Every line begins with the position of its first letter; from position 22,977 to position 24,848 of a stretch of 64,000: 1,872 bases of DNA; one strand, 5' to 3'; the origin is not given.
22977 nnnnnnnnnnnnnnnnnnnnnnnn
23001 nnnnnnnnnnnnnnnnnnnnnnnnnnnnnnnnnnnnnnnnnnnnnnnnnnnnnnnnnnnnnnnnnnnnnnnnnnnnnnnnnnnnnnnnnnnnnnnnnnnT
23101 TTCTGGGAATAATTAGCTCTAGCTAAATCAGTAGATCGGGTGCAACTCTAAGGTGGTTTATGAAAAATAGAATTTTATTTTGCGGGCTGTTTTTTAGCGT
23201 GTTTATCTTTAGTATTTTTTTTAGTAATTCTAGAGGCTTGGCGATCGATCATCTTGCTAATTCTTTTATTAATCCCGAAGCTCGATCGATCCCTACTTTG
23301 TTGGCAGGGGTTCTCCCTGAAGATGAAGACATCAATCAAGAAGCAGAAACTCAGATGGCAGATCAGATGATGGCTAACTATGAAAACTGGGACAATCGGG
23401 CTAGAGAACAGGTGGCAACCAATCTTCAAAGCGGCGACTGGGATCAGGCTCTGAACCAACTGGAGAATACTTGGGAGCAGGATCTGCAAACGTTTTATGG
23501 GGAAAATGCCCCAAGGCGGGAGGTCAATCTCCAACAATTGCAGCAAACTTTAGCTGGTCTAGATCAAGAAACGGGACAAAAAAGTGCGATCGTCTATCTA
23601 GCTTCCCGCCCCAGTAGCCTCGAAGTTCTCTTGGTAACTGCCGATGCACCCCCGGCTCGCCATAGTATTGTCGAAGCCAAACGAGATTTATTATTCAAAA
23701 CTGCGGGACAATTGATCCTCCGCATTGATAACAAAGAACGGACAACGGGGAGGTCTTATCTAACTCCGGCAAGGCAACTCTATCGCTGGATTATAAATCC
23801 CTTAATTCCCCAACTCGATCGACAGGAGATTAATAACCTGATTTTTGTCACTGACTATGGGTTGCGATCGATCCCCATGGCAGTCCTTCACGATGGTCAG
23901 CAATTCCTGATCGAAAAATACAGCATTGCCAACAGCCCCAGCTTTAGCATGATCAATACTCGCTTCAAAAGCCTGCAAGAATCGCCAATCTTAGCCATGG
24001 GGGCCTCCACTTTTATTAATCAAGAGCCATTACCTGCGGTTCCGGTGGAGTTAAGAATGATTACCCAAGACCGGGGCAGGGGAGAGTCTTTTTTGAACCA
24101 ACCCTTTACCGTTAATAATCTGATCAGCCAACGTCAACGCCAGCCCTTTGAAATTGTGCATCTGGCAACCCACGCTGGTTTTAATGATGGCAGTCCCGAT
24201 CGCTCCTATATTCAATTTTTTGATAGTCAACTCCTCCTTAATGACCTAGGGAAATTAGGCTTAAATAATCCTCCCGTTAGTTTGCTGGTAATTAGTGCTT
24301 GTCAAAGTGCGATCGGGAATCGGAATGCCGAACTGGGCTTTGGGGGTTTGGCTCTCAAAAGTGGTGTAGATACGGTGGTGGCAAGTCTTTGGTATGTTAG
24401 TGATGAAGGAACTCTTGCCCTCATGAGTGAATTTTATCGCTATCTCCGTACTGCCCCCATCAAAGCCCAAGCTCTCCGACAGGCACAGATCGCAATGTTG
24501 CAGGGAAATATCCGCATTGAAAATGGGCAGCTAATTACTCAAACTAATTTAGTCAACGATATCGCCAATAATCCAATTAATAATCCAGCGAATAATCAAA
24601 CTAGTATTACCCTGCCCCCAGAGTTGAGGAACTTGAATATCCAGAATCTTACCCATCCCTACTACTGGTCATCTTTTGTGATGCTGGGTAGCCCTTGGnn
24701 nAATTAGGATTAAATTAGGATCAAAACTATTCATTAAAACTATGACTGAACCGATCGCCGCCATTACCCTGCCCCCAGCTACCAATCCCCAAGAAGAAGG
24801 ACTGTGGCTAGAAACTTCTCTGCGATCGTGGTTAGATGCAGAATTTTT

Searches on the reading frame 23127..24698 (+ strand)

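Call 32: search_protein_families(library=pfam, proteins=[window:23127-24698:+], max_evalue=0.001)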
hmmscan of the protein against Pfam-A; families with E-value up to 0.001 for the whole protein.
window:23127-24698:+ (524 aa): 1 family
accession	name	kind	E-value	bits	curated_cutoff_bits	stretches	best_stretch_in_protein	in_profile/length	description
PF12770.12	CHAT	-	4.7e-67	226.9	24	1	214-522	3-289/289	CHAT domain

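Call 53: search_protein_families(library=padloc, proteins=[window:23127-24698:+], max_evalue=0.001)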
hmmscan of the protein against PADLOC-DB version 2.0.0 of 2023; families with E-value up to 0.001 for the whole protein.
window:23127-24698:+ (524 aa): 0 families
